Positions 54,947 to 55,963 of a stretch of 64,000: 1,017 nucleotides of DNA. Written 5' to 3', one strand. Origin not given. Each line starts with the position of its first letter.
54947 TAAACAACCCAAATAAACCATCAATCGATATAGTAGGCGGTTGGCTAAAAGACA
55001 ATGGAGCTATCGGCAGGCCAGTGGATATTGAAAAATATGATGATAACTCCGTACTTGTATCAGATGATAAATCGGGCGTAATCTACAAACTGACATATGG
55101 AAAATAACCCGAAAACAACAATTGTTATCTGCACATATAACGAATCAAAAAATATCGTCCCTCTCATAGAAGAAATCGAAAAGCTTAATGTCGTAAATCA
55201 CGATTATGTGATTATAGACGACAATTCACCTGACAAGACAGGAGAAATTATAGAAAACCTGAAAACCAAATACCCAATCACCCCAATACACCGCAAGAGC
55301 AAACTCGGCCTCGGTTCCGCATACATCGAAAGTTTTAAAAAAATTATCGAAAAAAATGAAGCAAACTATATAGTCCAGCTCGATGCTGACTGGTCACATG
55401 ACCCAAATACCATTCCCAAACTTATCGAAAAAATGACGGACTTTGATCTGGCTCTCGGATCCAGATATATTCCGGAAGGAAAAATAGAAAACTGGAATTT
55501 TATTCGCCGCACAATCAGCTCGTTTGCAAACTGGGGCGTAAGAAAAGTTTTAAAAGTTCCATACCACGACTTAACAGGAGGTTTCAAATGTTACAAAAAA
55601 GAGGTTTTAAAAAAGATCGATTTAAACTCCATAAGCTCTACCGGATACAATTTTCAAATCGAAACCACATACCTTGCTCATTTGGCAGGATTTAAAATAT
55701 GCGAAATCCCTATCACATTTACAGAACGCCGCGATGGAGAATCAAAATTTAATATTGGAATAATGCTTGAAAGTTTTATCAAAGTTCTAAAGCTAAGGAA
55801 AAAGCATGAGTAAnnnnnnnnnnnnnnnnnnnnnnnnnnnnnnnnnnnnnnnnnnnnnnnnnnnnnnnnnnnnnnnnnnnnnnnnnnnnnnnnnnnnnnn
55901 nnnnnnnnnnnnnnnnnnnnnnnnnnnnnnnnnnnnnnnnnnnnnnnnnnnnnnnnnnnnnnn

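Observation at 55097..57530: Polyprenol-phosphate sugar synthase (GT2) plus PMT/ArnT-like transferase pair in a genome with PT-rich secreted proteins: putative surface O-glycosylation system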

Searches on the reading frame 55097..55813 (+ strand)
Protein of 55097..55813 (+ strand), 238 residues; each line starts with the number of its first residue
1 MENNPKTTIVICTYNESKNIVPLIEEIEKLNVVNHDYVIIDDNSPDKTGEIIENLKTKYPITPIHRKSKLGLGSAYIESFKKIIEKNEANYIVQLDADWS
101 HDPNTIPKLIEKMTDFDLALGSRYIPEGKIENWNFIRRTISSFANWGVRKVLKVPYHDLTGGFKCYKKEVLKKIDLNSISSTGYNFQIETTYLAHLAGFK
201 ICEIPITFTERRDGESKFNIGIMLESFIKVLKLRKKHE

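Call 3: search_protein_families(library=pfam, proteins=[window:55097-55813:+], max_evalue=0.01)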
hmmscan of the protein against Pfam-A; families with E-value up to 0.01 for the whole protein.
window:55097-55813:+ (238 aa): 2 families
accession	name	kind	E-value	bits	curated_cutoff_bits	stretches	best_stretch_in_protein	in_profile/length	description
PF00535.33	Glycos_transf_2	-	2.6e-25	89.8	23.3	1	8-174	1-167/168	Glycosyl transferase family 2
PF13641.12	Glyco_tranf_2_3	-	0.0013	19.3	27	0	5-109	1-107/230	Glycosyltransferase like family 2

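Call 8: search_protein_families(library=ncbifam, proteins=[window:55097-55813:+], max_evalue=0.001)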
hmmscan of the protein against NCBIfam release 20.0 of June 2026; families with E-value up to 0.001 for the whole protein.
window:55097-55813:+ (238 aa): 16 families
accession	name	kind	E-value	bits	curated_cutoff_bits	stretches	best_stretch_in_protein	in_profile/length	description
TIGR04182.1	glyco_TIGR04182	equivalog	1.5e-17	63.9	325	1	7-217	2-200/293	S-layer glycoprotein N-glycosyltransferase AglJ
TIGR03937.1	PgaC_IcaA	equivalog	4.3e-13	49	422.3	1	2-114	42-151/407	poly-beta-1,6-N-acetyl-D-glucosamine synthase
NF058614.1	PPMAGASynPpgS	equivalog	3.8e-11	42.8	370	1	8-207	3-195/226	polyprenyl-phospho-N-acetylgalactosaminyl synthase PpgS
NF041391.1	DPhHxTase_Halo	equivalog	4.7e-11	42.1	375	1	12-218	2-192/213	dolichyl-phosphate hexose transferase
NF007986.1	PRK10714.1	equivalog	8e-11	41.5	529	1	6-220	7-212/316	undecaprenyl-phosphate 4-deoxy-4-formamido-L-arabinose transferase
NF047588.1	GlcsyltransPgfSStrep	equivalog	1e-10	41.3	500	1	6-222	2-209/308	glycosyltransferase PgfS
NF038302.1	EPS_HpsE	equivalog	7e-09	35.1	300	1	7-106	3-104/307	hormogonium polysaccharide biosynthesis glycosyltransferase HpsE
NF047683.1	TeichurnBiosyTuaG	equivalog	6.3e-08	32.6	400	1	2-120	3-118/252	teichuronic acid biosynthesis protein TuaG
NF007482.0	PRK10073.1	equivalog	1.9e-07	30.4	423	1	1-117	2-114/334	glycosyltransferase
TIGR04283.1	glyco_like_mftF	equivalog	1.5e-06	27.9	182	1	8-66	2-60/221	TIGR04283 family arsenosugar biosynthesis glycosyltransferase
NF045692.1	OglycostaseCruG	equivalog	7.2e-06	25.2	600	1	6-133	42-175/386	2'-O-glycosyltransferase CruG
TIGR03469.1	HpnB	hypoth_equivalog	1.7e-05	24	379.25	1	3-123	42-170/386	hopene-associated glycosyltransferase HpnB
NF050050.1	ProtGlycPglI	equivalog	2.4e-05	23.9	500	1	5-114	2-109/306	GalNAc(5)-diNAcBac-PP-undecaprenol beta-1,3-glucosyltransferase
NF041875.1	EPS_EpsD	equivalog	3.4e-05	23.4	370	1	9-107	3-98/325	exopolysaccharide biosynthesis glycosyltransferase EpsD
NF053739.1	GlytfEpsEBac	equivalog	0.00028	20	450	1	5-99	1-93/265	glycosyltransferase EpsE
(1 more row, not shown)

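Call 10: search_solved_structures(query=window:55097-55813:+, max_evalue=0.001, show_alignments=2)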
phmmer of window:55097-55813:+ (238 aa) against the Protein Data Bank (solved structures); distinct sequences matched with E-value up to 0.001: 10.
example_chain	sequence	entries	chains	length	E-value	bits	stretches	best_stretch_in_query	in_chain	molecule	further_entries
5mlz_A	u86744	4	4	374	1e-36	129.6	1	5-232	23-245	Dolichol monophosphate mannose synthase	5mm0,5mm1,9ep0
2z87_A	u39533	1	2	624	9.7e-09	38.1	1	5-148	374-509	Chondroitin synthase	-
2z86_A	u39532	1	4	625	9.7e-09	38.1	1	5-148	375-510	Chondroitin synthase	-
9hwj_A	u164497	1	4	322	1.4e-07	34.3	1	6-221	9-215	Undecaprenyl-phosphate 4-deoxy-4-formamido-L-arabinose transferase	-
9bhc_C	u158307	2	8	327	2.2e-05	27.1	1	6-221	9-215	Undecaprenyl-phosphate 4-deoxy-4-formamido-L-arabinose transferase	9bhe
8vxh_A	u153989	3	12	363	3e-05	26.7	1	6-221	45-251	Undecaprenyl-phosphate 4-deoxy-4-formamido-L-arabinose transferase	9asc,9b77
3bcv_A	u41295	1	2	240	0.00018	24.1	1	5-76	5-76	Putative glycosyltransferase protein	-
5ekp_C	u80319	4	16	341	0.00045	22.8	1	7-173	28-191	Uncharacterized glycosyltransferase sll0501 | Glycosyltransferase sll0501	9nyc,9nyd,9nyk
5eke_A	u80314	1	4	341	0.00046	22.8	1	7-173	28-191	Uncharacterized glycosyltransferase sll0501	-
9nye_A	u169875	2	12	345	0.00046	22.8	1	7-173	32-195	Glycosyltransferase sll0501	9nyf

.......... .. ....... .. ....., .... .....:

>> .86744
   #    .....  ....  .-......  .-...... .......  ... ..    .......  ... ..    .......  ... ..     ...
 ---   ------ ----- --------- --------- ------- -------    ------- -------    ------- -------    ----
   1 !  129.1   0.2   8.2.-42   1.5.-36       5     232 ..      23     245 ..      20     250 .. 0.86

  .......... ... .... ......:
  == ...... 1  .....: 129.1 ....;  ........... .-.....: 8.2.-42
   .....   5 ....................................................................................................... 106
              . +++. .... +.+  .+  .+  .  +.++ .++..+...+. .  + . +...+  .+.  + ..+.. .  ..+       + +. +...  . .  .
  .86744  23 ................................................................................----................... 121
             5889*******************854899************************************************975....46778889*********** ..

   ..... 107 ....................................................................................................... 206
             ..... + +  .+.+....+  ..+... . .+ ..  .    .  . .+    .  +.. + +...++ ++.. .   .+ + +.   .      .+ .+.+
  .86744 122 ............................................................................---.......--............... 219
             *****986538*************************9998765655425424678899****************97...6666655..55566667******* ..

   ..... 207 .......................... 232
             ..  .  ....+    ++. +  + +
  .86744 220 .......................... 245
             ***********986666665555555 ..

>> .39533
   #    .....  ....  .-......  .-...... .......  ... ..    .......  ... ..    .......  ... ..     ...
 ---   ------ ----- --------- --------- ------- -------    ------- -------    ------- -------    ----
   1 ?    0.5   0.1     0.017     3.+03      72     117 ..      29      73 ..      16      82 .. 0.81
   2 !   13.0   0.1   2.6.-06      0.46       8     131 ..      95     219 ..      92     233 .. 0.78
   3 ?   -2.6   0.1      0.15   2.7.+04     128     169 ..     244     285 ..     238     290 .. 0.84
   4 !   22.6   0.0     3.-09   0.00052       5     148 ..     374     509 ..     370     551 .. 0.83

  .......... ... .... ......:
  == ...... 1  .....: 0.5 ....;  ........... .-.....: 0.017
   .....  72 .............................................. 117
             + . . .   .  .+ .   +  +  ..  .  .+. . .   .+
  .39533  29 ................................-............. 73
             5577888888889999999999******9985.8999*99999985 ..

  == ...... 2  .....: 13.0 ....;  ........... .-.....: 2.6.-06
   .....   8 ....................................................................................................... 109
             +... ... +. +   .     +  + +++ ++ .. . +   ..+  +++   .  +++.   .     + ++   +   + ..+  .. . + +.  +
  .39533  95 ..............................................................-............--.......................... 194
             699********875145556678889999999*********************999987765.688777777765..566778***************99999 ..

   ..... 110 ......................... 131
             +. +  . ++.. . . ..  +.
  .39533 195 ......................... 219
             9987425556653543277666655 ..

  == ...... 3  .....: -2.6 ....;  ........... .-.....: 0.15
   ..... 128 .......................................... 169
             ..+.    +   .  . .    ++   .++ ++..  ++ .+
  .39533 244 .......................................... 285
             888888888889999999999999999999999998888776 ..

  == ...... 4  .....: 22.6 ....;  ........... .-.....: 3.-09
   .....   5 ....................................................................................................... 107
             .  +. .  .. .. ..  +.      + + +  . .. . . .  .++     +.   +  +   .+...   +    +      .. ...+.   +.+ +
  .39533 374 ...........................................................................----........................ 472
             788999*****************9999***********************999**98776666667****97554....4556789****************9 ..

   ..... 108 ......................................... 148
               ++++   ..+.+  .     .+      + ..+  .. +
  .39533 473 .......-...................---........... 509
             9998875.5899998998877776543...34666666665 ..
